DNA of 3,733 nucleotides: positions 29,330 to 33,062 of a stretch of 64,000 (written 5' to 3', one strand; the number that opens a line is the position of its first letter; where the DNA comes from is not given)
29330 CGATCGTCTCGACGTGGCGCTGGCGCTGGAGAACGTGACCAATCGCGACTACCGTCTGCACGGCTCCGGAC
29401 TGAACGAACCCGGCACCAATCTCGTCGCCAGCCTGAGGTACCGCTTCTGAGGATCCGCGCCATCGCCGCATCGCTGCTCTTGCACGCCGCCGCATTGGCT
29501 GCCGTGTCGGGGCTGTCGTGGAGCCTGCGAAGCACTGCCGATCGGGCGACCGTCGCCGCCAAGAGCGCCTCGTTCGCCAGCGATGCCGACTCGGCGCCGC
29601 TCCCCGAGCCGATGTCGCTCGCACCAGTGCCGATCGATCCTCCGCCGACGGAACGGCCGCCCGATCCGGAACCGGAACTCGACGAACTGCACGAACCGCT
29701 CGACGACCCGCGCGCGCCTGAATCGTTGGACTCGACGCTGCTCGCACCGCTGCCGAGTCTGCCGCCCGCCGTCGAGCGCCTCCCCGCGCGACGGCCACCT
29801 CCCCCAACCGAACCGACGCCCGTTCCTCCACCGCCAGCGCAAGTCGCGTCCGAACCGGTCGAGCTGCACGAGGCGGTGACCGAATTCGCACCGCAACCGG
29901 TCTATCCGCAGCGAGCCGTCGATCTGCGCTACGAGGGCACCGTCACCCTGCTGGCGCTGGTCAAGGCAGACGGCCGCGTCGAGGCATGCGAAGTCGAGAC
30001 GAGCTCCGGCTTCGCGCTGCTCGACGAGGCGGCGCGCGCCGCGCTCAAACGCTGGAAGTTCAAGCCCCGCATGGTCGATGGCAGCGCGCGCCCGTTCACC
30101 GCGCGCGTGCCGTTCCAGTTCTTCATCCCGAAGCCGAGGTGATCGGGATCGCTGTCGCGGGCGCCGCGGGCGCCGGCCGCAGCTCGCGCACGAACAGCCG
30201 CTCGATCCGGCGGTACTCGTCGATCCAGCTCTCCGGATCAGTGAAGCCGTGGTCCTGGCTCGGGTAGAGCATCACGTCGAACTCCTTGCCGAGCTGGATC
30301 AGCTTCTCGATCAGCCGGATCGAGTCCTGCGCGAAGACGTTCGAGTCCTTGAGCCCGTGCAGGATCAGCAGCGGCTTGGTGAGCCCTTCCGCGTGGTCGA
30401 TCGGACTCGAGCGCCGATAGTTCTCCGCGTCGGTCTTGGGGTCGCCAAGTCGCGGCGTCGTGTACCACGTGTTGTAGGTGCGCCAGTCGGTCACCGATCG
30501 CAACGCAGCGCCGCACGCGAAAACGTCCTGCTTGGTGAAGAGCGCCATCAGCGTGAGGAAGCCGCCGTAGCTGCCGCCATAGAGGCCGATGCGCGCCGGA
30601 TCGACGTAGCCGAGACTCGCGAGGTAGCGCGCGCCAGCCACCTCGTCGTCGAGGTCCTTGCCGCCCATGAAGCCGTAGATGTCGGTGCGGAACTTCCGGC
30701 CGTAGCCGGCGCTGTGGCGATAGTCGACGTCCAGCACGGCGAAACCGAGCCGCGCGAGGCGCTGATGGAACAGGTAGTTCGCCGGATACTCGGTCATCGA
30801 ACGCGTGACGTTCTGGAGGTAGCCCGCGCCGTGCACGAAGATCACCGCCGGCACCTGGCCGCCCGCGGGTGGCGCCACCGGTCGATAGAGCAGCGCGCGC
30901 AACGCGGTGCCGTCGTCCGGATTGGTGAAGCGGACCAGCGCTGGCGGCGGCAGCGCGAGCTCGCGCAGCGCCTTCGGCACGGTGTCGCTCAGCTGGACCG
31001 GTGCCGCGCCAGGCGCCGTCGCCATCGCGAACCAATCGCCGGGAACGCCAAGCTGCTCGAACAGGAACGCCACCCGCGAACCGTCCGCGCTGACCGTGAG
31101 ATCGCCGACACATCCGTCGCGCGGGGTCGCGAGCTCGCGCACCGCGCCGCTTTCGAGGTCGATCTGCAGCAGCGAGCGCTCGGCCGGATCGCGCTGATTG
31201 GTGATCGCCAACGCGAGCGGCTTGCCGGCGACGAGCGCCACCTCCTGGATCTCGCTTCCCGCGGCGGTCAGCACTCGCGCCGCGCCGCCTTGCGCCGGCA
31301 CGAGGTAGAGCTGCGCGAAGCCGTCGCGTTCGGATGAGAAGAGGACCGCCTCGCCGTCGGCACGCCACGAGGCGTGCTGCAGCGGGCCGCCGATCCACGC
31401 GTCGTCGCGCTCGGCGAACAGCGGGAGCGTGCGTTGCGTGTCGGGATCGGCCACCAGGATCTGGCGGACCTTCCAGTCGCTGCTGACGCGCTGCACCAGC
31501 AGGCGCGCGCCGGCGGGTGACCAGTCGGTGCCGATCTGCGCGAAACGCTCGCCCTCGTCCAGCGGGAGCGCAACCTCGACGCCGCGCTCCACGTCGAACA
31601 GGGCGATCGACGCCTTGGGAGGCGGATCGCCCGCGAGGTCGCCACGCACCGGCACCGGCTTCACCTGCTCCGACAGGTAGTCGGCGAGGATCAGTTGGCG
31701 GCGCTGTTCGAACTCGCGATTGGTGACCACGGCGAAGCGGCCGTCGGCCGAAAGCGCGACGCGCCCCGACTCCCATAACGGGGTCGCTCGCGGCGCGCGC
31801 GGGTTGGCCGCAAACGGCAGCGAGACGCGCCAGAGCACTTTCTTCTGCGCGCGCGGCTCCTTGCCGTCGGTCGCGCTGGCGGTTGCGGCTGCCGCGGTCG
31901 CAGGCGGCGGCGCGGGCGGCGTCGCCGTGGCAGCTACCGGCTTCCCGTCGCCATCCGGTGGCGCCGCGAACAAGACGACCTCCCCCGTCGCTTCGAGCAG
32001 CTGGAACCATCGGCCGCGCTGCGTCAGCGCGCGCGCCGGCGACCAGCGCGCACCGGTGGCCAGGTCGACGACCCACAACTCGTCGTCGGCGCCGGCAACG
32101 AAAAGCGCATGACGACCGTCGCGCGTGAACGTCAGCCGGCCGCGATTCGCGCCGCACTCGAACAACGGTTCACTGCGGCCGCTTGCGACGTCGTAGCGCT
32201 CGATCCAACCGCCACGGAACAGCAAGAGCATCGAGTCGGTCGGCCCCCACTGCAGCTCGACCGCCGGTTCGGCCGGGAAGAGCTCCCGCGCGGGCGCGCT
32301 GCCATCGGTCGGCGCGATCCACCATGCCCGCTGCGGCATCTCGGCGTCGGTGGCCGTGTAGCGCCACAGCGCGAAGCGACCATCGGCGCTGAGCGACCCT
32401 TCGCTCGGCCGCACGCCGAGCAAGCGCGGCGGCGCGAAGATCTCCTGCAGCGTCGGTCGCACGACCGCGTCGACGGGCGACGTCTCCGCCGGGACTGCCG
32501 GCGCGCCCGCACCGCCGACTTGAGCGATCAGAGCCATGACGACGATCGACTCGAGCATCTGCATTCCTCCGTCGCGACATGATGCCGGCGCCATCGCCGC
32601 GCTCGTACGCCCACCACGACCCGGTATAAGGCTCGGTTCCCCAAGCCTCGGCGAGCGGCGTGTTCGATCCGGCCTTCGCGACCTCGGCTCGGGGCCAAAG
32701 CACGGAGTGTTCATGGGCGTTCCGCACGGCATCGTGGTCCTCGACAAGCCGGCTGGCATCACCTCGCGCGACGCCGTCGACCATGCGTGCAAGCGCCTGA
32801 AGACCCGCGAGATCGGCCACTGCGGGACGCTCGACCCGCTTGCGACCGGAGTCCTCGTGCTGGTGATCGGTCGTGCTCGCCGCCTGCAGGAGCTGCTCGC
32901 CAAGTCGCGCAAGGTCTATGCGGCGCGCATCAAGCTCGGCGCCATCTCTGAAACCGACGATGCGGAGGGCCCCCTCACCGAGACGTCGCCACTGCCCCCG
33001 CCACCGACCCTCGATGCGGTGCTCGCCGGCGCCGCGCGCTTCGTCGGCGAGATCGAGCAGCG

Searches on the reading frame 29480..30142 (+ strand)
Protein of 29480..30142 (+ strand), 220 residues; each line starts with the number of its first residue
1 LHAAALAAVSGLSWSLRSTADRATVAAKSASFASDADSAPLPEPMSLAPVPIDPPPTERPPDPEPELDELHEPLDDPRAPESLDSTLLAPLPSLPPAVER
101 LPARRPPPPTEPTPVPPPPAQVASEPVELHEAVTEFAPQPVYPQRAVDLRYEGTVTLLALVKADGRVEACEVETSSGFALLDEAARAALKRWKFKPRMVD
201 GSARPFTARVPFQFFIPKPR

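Call 45: search_protein_families(library=pfam, proteins=[window:29480-30142:+], max_evalue=0.00001)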
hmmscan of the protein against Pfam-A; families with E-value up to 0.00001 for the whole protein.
window:29480-30142:+ (220 aa): 1 family
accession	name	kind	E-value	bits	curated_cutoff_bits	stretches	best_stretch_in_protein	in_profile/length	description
PF03544.19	TonB_C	-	6.4e-22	78.2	24.6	1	138-214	1-77/79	Gram-negative bacterial TonB protein C-terminal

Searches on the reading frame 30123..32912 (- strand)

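Call 43: search_protein_families(library=pfam, proteins=[window:30123-32912:-], max_evalue=0.00001)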
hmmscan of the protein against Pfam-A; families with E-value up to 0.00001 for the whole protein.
window:30123-32912:- (929 aa): 5 families
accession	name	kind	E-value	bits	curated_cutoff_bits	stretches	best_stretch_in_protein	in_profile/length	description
PF00326.27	Peptidase_S9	-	7.8e-50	169.8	22.6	1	718-911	9-210/213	Prolyl oligopeptidase family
PF20434.5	BD-FAE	-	6.7e-14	52.4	26.8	1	683-795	9-111/215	BD-FAE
PF00930.27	DPPIV_N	-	7.5e-14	51.6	22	1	408-624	129-353/354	Dipeptidyl peptidase IV (DPP IV) N-terminal region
PF02129.25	Peptidase_S15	-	2.3e-10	41.1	23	1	667-813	1-136/262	X-Pro dipeptidyl-peptidase (S15 family)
PF01738.24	DLH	-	3.2e-09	37.1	21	1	672-896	2-194/217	Dienelactone hydrolase family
